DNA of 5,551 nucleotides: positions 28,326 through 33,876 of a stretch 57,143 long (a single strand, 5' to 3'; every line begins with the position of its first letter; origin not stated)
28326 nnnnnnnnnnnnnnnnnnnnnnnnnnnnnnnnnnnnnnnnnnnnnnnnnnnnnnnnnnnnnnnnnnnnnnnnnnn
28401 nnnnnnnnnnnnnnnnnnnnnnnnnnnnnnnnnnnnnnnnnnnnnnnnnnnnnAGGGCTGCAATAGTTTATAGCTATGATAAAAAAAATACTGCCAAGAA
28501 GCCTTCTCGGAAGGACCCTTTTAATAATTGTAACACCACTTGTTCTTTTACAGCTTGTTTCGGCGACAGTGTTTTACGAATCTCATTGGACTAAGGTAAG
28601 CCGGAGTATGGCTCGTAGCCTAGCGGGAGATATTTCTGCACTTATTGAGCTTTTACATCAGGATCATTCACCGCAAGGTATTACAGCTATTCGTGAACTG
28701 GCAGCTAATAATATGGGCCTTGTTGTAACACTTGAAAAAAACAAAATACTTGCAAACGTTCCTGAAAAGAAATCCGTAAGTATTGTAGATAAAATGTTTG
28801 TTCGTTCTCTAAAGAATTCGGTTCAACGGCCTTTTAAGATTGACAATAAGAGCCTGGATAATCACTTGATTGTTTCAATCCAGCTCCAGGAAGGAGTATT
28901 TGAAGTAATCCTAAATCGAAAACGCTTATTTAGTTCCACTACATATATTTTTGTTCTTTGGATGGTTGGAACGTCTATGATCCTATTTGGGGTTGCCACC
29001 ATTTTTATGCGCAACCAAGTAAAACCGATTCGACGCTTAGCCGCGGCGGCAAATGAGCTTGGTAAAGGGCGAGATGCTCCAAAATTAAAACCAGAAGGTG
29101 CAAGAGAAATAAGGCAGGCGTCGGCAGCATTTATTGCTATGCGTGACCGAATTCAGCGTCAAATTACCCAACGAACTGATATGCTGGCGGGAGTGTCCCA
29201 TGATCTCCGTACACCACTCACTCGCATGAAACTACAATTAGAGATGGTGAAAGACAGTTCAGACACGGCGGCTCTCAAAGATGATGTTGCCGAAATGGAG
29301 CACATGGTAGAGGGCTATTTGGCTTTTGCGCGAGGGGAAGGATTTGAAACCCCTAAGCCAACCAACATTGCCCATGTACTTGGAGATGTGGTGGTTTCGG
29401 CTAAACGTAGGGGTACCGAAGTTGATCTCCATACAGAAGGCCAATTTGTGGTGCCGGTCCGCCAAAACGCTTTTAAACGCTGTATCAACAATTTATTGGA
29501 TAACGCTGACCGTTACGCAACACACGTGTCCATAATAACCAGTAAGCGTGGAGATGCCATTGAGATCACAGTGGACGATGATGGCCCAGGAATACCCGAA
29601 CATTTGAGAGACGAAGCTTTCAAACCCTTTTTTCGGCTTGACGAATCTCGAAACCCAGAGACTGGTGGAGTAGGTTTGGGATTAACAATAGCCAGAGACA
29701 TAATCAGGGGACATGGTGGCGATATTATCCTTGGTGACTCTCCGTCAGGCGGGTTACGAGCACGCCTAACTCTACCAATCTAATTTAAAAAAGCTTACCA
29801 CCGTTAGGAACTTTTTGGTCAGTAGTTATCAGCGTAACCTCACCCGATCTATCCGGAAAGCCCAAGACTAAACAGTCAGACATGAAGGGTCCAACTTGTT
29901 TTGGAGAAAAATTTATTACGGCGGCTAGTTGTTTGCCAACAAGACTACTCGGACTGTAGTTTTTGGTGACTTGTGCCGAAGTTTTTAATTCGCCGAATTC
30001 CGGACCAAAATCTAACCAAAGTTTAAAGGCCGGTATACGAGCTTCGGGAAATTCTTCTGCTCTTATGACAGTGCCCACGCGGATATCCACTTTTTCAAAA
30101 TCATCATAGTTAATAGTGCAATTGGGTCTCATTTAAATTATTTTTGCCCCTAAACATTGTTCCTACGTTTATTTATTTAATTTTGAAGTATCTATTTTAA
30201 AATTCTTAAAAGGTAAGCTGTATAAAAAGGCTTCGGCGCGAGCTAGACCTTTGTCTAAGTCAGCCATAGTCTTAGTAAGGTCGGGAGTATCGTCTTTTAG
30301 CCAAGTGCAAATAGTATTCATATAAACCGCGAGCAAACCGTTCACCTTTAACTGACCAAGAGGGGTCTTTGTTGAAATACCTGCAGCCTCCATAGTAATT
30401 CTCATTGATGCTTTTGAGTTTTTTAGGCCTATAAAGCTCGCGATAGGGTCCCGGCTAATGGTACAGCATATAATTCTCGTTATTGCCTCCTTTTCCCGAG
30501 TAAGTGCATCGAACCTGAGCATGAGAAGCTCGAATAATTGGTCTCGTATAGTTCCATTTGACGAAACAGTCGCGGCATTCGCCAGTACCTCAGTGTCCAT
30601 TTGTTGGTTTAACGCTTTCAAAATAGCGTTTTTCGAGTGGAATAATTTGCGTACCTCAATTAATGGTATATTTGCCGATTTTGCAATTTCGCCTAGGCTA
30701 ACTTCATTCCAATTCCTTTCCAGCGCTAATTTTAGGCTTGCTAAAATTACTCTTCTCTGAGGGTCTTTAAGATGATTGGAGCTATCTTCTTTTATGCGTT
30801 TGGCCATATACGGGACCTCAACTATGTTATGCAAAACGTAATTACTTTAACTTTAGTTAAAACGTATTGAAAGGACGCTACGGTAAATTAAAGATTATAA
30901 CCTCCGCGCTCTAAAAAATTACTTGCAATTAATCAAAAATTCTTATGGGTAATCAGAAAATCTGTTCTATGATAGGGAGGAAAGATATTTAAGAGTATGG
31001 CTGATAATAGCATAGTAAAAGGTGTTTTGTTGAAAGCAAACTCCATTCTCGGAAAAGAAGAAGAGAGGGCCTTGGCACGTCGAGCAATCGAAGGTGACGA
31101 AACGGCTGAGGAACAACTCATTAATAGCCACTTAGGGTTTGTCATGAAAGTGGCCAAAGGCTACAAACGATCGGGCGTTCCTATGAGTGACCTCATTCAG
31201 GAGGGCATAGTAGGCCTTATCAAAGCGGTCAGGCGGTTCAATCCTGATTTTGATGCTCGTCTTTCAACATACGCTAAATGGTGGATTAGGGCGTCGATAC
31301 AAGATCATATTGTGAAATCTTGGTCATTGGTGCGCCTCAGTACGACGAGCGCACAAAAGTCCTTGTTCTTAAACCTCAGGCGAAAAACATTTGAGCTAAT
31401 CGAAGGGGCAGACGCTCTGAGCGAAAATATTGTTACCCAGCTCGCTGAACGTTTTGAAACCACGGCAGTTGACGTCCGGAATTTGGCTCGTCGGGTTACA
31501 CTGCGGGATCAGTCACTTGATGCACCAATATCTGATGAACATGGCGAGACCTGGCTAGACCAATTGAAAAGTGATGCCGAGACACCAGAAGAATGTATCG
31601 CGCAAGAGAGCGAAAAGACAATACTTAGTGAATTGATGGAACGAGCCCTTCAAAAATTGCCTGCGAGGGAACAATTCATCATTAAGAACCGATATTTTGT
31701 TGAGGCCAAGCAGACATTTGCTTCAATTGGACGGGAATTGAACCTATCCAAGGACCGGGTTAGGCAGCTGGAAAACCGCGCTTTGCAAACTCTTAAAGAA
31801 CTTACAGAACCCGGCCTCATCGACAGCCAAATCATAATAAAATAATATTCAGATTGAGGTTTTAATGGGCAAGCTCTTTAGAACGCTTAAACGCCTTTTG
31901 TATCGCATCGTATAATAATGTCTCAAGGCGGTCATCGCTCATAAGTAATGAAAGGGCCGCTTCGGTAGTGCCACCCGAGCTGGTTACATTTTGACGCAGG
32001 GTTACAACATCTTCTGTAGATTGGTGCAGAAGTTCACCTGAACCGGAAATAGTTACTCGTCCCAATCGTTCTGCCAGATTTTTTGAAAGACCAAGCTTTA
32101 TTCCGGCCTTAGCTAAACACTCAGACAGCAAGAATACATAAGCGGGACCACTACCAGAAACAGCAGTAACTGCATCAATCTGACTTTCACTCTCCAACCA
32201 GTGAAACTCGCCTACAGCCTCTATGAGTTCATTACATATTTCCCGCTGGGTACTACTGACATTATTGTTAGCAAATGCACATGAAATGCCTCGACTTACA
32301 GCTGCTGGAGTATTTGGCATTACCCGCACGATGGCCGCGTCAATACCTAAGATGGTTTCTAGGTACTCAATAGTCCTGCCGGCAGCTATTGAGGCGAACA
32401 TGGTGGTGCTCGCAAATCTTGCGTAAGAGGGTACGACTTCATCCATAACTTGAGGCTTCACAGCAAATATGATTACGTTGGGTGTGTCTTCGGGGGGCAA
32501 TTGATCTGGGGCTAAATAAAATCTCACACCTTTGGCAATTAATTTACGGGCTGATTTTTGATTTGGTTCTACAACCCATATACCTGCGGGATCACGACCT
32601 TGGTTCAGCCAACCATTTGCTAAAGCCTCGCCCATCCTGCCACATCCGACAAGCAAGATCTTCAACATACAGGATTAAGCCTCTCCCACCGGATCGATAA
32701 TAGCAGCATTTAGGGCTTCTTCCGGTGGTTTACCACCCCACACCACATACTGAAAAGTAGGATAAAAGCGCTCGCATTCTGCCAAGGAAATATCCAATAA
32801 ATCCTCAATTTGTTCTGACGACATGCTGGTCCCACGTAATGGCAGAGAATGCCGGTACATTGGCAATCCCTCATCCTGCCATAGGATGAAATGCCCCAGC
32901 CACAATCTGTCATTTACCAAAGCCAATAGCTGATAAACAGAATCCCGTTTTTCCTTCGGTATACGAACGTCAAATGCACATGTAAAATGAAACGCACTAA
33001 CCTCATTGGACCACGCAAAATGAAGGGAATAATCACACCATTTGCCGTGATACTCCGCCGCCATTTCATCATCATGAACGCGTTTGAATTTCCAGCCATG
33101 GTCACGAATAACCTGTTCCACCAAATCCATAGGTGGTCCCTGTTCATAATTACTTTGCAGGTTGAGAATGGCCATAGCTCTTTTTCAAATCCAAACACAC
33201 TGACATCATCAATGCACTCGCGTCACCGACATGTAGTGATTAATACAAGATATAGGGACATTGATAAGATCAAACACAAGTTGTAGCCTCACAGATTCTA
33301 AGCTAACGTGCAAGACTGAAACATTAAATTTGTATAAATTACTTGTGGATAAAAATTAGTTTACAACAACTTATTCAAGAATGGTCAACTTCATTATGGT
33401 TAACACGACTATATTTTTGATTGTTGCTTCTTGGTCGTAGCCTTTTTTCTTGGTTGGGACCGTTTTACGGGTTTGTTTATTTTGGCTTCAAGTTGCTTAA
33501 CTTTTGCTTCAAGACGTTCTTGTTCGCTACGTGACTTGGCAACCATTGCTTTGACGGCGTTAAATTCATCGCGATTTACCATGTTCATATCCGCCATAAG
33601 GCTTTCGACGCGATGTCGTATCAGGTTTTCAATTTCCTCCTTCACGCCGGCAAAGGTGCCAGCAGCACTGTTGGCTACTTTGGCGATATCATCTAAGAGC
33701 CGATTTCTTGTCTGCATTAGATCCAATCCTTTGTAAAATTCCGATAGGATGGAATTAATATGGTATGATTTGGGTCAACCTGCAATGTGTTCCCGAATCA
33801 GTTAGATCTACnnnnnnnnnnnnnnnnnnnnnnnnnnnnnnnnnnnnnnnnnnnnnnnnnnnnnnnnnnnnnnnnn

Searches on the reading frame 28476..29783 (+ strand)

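Call 51: search_protein_families(library=pfam, max_evalue=0.000001, proteins=[window:28476-29783:+])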
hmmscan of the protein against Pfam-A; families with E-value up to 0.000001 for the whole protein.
window:28476-29783:+ (435 aa): 3 families
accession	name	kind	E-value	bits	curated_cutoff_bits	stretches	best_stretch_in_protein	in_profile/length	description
PF02518.31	HATPase_c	-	1.7e-23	83.6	26.4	1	330-434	3-108/111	Histidine kinase-, DNA gyrase B-, and HSP90-like ATPase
PF00512.31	HisKA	-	4.9e-10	39.8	26.9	1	232-288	1-64/66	His Kinase A (phospho-acceptor) domain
PF00672.30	HAMP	-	1.1e-09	38.9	25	1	177-227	2-52/53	HAMP domain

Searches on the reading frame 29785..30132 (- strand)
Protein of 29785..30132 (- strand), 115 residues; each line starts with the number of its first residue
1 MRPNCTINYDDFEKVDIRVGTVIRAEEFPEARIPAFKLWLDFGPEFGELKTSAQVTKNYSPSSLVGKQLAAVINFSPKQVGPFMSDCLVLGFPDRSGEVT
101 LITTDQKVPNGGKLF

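Call 51: search_protein_families(library=pfam, max_evalue=0.000001, proteins=[window:29785-30132:-])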
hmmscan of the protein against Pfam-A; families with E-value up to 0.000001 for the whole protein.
window:29785-30132:- (115 aa): 1 family
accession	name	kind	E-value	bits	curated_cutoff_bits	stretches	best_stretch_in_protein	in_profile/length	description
PF01588.26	tRNA_bind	-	8.6e-11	42.2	27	1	17-112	1-95/96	Putative tRNA binding domain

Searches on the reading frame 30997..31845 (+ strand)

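Call 51: search_protein_families(library=pfam, max_evalue=0.000001, proteins=[window:30997-31845:+])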
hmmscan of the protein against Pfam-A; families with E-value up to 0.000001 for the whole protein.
window:30997-31845:+ (282 aa): 2 families
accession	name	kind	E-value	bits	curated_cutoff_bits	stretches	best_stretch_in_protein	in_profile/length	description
PF04542.20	Sigma70_r2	-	8.3e-19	67.6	24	1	41-109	1-69/71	Sigma-70 region 2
PF04545.22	Sigma70_r4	-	1.6e-13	50.3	24.1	1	217-268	1-50/50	Sigma-70, region 4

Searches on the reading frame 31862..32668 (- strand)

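Call 51: search_protein_families(library=pfam, max_evalue=0.000001, proteins=[window:31862-32668:-])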
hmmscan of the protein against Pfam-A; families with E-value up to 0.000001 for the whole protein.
window:31862-32668:- (268 aa): 2 families
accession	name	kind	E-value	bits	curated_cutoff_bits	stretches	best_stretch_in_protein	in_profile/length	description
PF14748.11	P5CR_dimer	-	3.3e-30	104.9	25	1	161-266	1-105/105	Pyrroline-5-carboxylate reductase dimerisation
PF03807.23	F420_oxidored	-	6.3e-10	40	21.6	1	3-96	1-93/94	NADP oxidoreductase coenzyme F420-dependent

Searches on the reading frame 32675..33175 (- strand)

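Call 47: search_protein_families(library=pfam, max_evalue=0.000001, proteins=[window:32675-33175:-])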
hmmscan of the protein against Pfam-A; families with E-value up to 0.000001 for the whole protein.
window:32675-33175:- (166 aa): 1 family
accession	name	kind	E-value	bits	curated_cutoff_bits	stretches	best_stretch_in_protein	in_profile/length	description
PF10722.14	YbjN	-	3e-35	121.6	22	1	16-142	2-125/126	Putative bacterial sensory transduction regulator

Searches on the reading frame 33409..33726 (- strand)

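Call 47: search_protein_families(library=pfam, max_evalue=0.000001, proteins=[window:33409-33726:-])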
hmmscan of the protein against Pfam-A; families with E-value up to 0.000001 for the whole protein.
window:33409-33726:- (105 aa): 1 family
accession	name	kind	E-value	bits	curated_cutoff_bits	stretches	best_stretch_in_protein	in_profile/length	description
PF04380.18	BMFP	-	2.7e-23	82.6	37.2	1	5-81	1-77/77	Membrane fusogenic activity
